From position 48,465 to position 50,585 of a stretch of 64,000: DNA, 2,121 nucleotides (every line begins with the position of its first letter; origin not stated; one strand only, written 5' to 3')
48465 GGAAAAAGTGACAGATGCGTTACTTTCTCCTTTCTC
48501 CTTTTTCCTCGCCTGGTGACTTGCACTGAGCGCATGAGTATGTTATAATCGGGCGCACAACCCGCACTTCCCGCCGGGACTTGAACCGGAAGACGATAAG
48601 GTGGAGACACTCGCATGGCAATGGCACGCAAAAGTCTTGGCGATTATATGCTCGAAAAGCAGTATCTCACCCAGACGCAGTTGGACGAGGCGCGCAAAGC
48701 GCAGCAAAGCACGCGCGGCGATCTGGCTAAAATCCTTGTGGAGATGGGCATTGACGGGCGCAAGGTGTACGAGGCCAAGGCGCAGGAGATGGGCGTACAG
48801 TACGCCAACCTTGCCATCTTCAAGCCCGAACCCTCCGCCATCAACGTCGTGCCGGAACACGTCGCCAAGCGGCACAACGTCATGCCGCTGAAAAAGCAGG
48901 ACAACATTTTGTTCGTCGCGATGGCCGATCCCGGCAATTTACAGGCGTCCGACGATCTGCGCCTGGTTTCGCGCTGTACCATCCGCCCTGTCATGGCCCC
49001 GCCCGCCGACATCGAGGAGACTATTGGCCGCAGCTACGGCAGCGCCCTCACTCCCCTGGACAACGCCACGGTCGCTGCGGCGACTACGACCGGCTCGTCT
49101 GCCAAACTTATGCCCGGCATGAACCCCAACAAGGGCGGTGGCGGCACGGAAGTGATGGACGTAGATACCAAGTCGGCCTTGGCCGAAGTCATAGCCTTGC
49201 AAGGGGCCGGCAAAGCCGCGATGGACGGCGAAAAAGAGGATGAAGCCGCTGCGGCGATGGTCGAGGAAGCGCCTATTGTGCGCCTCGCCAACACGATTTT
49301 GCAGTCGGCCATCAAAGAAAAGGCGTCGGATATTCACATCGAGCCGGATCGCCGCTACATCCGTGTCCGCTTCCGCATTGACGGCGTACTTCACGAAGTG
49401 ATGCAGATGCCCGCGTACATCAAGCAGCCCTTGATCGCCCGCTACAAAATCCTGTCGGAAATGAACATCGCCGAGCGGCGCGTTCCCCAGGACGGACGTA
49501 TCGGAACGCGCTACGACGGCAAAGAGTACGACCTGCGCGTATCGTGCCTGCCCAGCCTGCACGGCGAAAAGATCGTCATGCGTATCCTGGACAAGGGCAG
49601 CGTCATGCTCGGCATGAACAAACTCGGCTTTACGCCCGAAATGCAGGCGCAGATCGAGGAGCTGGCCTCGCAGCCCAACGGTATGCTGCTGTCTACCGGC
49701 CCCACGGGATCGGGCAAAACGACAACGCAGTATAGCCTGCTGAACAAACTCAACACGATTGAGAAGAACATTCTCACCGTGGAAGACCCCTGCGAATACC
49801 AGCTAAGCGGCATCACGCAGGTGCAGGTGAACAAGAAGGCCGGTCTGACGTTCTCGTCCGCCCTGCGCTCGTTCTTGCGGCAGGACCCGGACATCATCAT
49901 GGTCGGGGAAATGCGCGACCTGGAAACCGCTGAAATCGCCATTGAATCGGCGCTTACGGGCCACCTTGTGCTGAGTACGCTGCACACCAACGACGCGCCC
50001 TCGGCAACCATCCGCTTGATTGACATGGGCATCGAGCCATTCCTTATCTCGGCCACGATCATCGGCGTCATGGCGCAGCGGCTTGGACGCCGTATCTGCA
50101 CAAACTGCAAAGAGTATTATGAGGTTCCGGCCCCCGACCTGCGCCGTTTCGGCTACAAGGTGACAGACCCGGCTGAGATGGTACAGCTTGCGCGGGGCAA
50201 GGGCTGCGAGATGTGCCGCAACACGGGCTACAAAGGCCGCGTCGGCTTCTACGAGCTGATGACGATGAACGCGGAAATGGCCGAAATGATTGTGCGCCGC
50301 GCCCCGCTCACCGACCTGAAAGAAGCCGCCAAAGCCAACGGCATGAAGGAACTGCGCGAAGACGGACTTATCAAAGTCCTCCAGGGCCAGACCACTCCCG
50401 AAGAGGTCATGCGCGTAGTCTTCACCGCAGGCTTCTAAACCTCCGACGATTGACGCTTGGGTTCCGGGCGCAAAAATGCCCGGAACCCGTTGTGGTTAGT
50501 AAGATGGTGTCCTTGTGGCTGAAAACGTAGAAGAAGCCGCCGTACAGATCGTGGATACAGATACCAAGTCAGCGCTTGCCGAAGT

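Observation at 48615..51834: Active PilB is followed by a catalytically dead, N-terminally truncated paralog that keeps its zinc-binding and P-loop scaffold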

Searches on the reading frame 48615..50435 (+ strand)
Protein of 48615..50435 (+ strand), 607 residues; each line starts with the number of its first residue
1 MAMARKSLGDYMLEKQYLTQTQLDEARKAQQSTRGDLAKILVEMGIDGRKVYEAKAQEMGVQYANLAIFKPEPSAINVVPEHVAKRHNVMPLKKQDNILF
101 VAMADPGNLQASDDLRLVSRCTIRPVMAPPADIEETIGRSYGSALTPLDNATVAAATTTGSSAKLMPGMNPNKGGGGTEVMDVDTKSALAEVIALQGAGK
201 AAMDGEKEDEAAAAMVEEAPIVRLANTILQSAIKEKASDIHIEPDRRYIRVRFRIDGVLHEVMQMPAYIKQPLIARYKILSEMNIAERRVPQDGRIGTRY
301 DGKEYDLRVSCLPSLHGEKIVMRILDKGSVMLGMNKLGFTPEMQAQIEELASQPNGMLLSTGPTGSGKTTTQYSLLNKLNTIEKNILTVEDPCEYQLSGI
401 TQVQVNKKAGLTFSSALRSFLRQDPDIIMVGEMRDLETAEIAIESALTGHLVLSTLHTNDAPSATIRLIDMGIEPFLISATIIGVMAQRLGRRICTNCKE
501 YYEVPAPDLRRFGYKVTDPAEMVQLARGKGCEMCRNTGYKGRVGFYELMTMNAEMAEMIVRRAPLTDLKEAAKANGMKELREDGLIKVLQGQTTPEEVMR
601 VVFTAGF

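Call 4: search_protein_families(library=pfam, proteins=[window:48615-50435:+], max_evalue=0.01)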
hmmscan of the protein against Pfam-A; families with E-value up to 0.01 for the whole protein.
window:48615-50435:+ (607 aa): 2 families
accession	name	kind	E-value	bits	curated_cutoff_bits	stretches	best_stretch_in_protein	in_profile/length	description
PF00437.27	T2SSE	-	2.7e-136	454.5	24.9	1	217-600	4-370/370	Type II/IV secretion system protein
PF05157.20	MshEN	-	1.4e-20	73.5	23.1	1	60-145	2-88/90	MshEN domain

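Call 53: search_protein_families(library=ncbifam, proteins=[window:48615-50435:+], max_evalue=0.001)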
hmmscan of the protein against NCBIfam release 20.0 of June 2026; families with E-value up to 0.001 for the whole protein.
window:48615-50435:+ (607 aa): 23 families
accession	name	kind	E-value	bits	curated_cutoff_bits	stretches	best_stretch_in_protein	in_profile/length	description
TIGR02538.1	type_IV_pilB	equivalog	4.1e-189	629.8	675.65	1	8-602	2-562/564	type IV-A pilus assembly ATPase PilB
TIGR02533.1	type_II_gspE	equivalog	7.8e-174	578.9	630.25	1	200-601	88-485/486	type II secretion system ATPase GspE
NF053534.1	T4PilAsmATPsTfpB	equivalog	2.8e-148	494.9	850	1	215-602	195-582/584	type IV pilus assembly ATPase TfpB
NF007755.0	PRK10436.1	equivalog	4.3e-134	447.7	617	1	82-602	12-459/465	type II secretion system protein GspE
NF041000.1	ATPase_ComGA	equivalog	4.4e-79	265.2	300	1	227-490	2-264/267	competence type IV pilus ATPase ComGA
TIGR01420.1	pilT_fam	subfamily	1.5e-53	182.3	319.1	1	227-492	4-269/343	PilT/PilU family type 4a pilus ATPase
TIGR02525.1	plasmid_TraJ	equivalog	1.2e-21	77.1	368.3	1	353-471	147-272/372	plasmid transfer ATPase TraJ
TIGR02524.1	dot_icm_DotB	equivalog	5e-17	62.1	463.3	1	345-469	125-257/358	Dot/Icm type IV secretion system ATPase DotB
TIGR02782.1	TrbB_P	equivalog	4.7e-14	52.4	304.55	1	352-469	135-253/303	P-type conjugative transfer ATPase TrbB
NF058587.1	archaellum_moto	equivalog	2.8e-13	49.5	550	1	358-470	278-395/527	archaellum flagellar ATPase motor FlaI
TIGR02788.1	VirB11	equivalog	3.7e-12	45.9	249.95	1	359-471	148-265/308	P-type DNA transfer ATPase VirB11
NF010469.0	PRK13894.1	subfamily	5.2e-11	42.4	508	1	351-468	145-264/320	conjugal transfer ATPase TrbB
TIGR03819.1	heli_sec_ATPase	hypoth_equivalog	6.8e-11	41.9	373.15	1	314-472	136-301/340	TadA family conjugal transfer-associated ATPase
NF008411.1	PRK11234.1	equivalog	2.4e-10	39.4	1170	1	5-106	480-582/723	cyclic di-3',5'-guanylate-activated glycosyltransferase NfrB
NF010407.0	PRK13833.1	subfamily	4.9e-10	39.3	499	1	358-471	147-262/323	conjugal transfer protein TrbB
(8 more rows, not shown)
